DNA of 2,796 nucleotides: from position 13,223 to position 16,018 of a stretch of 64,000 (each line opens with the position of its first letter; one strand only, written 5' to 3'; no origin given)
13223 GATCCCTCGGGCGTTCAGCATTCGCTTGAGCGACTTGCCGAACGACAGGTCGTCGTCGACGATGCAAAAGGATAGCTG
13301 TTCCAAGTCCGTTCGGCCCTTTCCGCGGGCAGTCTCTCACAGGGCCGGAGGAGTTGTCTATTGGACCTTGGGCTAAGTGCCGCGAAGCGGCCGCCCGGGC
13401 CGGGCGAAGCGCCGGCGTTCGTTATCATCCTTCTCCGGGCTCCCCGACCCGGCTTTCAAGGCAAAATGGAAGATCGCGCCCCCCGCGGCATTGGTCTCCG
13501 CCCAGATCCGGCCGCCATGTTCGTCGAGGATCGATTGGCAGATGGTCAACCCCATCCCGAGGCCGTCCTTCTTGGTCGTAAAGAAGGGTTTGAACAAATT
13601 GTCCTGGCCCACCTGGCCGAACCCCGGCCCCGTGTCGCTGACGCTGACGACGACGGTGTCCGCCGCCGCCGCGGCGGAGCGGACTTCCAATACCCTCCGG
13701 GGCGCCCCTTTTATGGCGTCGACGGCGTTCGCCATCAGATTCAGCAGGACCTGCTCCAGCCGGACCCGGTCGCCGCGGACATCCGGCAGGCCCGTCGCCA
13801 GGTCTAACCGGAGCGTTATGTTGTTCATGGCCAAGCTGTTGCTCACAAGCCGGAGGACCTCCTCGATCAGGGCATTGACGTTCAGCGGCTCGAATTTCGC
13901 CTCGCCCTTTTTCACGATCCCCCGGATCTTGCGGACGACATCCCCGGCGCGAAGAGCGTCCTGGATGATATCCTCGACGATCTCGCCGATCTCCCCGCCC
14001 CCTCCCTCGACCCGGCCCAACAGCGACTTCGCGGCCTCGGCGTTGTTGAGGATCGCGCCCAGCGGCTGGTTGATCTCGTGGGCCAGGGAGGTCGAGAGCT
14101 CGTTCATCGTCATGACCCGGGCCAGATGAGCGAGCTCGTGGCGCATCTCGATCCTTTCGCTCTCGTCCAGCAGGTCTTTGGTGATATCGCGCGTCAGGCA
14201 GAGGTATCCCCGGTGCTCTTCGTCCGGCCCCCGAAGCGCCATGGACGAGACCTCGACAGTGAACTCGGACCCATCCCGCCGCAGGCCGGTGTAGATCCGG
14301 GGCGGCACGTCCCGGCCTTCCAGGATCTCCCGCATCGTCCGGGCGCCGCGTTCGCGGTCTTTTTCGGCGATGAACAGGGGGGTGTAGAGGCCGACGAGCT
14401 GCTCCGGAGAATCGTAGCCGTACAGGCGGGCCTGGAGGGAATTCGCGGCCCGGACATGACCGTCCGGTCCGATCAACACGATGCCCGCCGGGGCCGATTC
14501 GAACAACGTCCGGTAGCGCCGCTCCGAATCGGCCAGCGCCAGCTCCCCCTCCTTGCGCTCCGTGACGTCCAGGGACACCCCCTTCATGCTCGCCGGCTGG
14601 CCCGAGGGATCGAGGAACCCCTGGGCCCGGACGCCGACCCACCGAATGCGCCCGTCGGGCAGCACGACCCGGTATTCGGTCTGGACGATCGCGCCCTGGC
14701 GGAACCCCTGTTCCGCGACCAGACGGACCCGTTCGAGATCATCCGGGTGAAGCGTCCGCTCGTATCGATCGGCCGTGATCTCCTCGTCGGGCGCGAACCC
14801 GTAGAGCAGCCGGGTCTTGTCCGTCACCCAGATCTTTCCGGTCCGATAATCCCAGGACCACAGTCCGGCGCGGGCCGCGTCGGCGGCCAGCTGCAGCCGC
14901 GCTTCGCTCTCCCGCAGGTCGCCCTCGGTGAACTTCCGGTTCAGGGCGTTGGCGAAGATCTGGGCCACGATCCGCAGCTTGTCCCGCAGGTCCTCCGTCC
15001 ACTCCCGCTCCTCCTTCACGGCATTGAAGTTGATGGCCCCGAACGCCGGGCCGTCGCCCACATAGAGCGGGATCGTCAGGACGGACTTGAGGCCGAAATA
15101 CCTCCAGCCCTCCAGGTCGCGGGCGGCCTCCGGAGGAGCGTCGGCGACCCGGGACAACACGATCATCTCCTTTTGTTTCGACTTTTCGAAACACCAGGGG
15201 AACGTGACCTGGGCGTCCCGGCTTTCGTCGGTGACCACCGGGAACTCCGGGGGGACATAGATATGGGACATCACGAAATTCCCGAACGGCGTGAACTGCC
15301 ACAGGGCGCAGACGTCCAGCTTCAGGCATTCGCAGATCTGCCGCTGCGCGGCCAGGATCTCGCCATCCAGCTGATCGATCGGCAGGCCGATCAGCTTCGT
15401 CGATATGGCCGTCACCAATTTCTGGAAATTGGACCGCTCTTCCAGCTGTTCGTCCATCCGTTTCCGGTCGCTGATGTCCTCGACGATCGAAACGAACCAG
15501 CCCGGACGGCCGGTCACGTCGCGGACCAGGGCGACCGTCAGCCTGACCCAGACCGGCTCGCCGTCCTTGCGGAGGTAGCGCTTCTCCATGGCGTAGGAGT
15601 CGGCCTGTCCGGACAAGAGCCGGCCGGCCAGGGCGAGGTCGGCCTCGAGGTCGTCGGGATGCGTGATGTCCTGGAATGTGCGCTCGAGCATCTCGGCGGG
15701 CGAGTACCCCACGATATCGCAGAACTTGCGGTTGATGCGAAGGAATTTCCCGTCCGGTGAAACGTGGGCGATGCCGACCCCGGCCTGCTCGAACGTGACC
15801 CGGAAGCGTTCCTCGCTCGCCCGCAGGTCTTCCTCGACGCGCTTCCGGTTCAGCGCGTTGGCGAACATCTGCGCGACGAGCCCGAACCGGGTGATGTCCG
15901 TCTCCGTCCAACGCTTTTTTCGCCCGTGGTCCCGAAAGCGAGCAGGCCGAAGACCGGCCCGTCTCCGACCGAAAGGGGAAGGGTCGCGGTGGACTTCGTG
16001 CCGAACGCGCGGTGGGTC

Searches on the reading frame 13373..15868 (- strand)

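Call 7: search_protein_families(library=pfam, proteins=[window:13373-15868:-])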
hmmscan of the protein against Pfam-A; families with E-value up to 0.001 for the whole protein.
window:13373-15868:- (831 aa): 9 families
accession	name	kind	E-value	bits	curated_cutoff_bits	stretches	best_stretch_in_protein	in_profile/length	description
PF08447.18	PAS_3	-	2.3e-34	117.9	25.6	2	43-128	2-88/89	PAS fold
PF00989.32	PAS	-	2.4e-33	115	22.6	3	20-126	1-108/113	PAS fold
PF08448.16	PAS_4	-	3.7e-29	101.6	23.1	2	26-137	1-110/110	PAS fold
PF13426.13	PAS_9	-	1.6e-27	96.2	27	2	32-134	3-103/103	PAS domain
PF02518.31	HATPase_c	-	2.7e-22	79.7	26.4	1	699-806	1-109/111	Histidine kinase-, DNA gyrase B-, and HSP90-like ATPase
PF13188.13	PAS_8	-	5.3e-15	55.1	21.8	2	20-73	1-55/65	PAS domain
PF00512.31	HisKA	-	1.6e-06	28.5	26.9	1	588-650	2-59/66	His Kinase A (phospho-acceptor) domain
PF01590.32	GAF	-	2.2e-06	28.6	22.4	1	176-309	11-133/133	GAF domain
PF13185.12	GAF_2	-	0.00035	21.2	28.6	0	226-309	57-135/136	GAF domain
